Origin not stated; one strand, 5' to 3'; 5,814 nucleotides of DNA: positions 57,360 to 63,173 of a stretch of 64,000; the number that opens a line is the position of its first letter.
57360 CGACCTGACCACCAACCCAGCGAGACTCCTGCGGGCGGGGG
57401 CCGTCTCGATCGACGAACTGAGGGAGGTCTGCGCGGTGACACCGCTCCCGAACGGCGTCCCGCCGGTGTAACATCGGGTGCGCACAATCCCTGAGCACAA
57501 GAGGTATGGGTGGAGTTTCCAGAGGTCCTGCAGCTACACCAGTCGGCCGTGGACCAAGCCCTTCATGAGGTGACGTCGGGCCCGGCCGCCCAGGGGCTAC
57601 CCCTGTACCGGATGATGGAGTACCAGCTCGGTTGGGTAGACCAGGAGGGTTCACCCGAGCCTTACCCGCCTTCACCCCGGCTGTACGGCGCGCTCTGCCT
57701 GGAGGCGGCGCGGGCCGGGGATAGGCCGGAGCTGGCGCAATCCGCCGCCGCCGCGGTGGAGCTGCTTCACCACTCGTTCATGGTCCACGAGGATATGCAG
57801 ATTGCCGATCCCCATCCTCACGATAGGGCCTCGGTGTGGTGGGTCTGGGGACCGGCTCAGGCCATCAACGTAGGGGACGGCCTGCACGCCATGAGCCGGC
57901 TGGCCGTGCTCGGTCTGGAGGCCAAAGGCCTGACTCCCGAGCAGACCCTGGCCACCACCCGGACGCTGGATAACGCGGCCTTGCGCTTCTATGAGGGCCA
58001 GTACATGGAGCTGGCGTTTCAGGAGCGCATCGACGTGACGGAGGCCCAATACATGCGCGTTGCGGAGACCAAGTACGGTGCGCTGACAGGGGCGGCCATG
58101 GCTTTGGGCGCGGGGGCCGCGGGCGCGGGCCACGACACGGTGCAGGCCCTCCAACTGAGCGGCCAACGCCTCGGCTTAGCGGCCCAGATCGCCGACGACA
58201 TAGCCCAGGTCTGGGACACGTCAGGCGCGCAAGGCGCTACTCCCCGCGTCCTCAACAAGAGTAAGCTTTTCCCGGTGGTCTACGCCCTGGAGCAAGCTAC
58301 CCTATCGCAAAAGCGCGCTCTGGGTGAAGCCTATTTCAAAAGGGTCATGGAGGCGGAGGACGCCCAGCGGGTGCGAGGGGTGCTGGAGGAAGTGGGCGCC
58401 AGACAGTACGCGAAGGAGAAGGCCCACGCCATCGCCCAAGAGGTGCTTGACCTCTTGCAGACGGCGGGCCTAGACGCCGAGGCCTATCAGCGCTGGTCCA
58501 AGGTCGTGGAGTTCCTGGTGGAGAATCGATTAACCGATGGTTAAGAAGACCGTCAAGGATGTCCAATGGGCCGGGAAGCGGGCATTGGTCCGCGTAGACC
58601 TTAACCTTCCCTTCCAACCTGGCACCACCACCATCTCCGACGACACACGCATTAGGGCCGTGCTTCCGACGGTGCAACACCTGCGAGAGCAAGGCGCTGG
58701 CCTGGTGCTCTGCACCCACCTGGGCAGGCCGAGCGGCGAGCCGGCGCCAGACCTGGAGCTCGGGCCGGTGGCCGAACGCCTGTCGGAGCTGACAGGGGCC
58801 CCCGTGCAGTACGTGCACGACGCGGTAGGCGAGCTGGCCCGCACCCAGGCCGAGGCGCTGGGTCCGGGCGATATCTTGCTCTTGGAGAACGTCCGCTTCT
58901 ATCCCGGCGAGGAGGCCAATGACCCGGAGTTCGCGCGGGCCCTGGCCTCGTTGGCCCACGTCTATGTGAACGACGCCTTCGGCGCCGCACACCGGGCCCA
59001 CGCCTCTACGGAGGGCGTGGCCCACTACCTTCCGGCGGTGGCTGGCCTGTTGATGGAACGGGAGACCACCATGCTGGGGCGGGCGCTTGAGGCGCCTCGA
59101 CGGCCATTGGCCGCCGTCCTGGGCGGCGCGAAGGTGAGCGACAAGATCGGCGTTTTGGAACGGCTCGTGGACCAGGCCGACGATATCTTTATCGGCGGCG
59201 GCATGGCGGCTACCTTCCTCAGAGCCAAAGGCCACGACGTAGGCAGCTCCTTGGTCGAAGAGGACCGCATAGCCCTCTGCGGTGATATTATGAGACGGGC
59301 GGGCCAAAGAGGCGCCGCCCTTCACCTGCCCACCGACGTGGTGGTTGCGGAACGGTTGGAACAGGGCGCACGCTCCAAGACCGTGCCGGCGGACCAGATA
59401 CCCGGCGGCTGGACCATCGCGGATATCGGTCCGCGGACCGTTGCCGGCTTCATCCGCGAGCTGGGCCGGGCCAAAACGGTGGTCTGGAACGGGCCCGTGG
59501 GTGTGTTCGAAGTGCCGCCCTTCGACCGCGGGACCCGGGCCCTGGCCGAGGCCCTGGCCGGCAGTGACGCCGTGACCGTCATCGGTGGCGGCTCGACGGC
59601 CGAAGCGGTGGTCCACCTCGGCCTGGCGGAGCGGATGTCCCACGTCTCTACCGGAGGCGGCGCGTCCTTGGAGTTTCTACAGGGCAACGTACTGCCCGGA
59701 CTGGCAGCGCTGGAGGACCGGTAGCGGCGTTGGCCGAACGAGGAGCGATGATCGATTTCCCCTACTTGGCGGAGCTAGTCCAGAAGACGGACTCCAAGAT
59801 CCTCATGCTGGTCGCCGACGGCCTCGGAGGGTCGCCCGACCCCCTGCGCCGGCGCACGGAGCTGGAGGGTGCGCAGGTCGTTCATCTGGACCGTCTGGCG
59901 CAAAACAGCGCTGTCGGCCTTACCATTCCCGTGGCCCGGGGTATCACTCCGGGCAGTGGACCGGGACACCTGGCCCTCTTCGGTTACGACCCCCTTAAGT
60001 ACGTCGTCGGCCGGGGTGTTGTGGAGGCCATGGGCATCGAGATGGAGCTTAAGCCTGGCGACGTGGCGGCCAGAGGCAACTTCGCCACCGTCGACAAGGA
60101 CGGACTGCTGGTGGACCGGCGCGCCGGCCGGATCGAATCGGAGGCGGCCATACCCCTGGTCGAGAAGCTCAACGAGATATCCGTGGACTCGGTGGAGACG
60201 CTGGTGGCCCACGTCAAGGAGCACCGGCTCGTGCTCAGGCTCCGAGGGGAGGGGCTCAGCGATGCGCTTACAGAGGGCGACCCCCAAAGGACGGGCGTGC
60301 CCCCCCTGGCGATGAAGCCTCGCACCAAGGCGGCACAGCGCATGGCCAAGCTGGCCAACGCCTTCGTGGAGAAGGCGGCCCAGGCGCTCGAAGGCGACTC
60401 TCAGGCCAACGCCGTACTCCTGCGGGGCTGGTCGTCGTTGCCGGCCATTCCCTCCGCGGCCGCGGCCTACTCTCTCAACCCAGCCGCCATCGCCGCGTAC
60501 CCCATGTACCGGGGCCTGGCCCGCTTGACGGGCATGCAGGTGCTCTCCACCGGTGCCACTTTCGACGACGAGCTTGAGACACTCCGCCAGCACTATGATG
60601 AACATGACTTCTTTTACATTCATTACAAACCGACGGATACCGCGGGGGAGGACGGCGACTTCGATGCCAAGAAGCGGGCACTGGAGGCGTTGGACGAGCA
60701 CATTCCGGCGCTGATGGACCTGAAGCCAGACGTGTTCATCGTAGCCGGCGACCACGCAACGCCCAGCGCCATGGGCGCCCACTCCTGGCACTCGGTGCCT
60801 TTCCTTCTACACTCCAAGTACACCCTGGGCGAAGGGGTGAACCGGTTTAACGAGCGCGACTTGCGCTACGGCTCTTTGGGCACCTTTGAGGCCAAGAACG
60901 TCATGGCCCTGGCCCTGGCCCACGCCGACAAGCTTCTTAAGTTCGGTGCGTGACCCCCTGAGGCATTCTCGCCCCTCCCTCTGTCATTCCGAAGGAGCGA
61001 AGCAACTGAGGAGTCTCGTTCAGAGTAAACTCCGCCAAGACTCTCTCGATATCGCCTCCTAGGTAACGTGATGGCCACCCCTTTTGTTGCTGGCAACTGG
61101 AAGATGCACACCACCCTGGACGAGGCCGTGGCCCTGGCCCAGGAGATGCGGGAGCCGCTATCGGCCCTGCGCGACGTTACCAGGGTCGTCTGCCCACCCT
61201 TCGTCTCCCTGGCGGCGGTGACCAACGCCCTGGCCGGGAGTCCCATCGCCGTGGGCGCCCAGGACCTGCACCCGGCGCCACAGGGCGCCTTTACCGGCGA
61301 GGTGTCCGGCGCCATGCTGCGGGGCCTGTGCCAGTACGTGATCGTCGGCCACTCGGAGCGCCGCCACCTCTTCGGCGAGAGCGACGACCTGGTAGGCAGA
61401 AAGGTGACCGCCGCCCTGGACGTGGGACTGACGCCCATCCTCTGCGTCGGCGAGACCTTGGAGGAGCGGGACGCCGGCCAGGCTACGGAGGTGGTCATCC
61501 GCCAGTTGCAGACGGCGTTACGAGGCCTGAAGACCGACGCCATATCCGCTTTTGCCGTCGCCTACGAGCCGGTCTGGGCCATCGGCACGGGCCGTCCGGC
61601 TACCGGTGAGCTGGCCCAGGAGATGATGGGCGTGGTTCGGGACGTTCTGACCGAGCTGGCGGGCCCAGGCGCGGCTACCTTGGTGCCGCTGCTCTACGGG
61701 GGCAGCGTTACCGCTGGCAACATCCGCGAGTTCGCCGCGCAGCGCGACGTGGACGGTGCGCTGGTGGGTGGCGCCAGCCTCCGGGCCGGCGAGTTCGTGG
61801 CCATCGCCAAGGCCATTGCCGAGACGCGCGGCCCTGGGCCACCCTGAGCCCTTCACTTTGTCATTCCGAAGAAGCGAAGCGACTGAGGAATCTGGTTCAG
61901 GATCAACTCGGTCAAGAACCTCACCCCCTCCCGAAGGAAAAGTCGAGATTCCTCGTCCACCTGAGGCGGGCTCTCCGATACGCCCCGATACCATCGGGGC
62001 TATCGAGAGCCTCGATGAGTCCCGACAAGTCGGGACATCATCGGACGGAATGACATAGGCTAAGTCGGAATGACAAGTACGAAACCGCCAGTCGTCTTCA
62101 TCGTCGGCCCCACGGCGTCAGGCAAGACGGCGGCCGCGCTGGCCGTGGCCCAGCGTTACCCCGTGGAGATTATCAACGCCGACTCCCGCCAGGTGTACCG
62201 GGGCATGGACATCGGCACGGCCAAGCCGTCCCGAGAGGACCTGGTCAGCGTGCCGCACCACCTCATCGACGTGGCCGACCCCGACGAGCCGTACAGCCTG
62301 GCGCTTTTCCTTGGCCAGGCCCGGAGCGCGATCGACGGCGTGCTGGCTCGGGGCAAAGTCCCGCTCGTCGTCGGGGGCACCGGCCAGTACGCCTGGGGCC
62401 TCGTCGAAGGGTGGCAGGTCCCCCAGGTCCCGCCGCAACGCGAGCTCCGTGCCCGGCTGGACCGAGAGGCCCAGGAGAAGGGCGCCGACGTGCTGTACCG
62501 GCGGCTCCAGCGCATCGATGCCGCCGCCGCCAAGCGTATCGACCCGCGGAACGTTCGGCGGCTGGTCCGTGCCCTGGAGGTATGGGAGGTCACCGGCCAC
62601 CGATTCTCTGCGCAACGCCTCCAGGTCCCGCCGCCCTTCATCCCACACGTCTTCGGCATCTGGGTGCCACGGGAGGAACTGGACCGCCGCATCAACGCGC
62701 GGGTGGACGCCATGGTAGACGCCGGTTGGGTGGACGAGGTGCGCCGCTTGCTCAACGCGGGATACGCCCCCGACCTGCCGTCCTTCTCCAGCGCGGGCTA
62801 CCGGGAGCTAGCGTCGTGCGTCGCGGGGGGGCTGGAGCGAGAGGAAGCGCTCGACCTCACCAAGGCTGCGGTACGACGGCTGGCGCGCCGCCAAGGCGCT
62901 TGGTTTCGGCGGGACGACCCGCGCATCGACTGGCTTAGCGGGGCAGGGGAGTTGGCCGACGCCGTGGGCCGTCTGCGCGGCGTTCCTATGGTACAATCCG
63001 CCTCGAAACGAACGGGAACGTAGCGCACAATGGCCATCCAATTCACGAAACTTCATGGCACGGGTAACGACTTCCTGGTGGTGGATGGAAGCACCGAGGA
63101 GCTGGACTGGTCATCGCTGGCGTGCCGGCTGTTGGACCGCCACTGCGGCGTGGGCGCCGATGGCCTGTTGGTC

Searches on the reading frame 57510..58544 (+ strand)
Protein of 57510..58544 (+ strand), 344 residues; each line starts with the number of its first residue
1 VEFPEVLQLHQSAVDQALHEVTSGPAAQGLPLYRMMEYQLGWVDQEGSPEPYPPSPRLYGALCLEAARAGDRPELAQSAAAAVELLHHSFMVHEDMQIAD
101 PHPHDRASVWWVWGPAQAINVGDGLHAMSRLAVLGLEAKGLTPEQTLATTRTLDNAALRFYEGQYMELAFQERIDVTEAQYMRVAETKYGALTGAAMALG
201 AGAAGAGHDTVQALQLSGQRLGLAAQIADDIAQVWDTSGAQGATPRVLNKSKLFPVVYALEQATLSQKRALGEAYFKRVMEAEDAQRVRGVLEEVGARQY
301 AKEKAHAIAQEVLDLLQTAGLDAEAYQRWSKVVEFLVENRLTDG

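Call 34: search_protein_families(library=pfam, proteins=[window:57510-58544:+], max_evalue=0.00001)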
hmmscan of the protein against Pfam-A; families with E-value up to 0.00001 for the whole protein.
window:57510-58544:+ (344 aa): 1 family
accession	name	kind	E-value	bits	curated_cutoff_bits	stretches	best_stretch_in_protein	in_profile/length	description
PF00348.22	polyprenyl_synt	-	1.5e-26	93.6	27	1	60-287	21-246/251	Polyprenyl synthetase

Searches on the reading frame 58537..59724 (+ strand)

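Call 34: search_protein_families(library=pfam, proteins=[window:58537-59724:+], max_evalue=0.00001)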
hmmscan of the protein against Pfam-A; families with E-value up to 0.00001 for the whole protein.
window:58537-59724:+ (395 aa): 1 family
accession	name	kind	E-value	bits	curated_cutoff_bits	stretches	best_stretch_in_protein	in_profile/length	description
PF00162.24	PGK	-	3.9e-147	490.6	27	1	6-383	1-378/379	Phosphoglycerate kinase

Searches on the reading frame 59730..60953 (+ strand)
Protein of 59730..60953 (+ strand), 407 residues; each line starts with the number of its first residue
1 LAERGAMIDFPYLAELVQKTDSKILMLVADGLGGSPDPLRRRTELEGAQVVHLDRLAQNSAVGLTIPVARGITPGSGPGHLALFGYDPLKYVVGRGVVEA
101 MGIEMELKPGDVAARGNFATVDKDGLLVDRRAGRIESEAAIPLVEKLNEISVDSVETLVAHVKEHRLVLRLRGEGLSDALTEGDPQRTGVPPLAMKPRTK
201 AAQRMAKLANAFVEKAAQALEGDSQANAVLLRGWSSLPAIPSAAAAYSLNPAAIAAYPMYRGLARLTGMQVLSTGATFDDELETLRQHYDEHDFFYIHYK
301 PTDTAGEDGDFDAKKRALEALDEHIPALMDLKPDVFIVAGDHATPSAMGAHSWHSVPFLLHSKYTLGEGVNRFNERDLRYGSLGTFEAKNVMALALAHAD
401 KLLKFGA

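Call 34: search_protein_families(library=pfam, proteins=[window:59730-60953:+], max_evalue=0.00001)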
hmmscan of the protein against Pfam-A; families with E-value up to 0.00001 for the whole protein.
window:59730-60953:+ (407 aa): 2 families
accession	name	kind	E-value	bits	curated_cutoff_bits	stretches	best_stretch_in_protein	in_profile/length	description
PF10143.14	PhosphMutase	-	1.9e-45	155.2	21.5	1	57-221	1-165/170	2,3-bisphosphoglycerate-independent phosphoglycerate mutase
PF01676.23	Metalloenzyme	-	1.8e-34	119.8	24.3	1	23-396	2-250/252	Metalloenzyme superfamily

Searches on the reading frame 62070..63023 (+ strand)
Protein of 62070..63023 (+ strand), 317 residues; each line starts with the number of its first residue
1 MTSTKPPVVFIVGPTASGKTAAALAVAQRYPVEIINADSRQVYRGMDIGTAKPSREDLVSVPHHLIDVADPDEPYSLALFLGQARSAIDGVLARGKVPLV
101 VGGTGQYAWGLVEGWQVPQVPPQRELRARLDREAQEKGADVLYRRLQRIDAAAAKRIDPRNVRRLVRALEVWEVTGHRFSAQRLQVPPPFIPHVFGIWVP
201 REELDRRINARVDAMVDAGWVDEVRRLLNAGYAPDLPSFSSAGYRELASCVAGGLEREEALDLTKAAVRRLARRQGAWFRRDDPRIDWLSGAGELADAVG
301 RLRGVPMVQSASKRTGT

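Call 34: search_protein_families(library=pfam, proteins=[window:62070-63023:+], max_evalue=0.00001)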
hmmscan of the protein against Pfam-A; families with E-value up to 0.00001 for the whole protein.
window:62070-63023:+ (317 aa): 2 families
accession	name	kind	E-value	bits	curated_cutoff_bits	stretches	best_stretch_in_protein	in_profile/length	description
PF01715.23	IPPT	-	2.9e-78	263.4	23.6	1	41-282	1-243/243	IPP transferase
PF01745.22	IPT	-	1.1e-06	28.7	20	1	8-60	3-55/233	Isopentenyl transferase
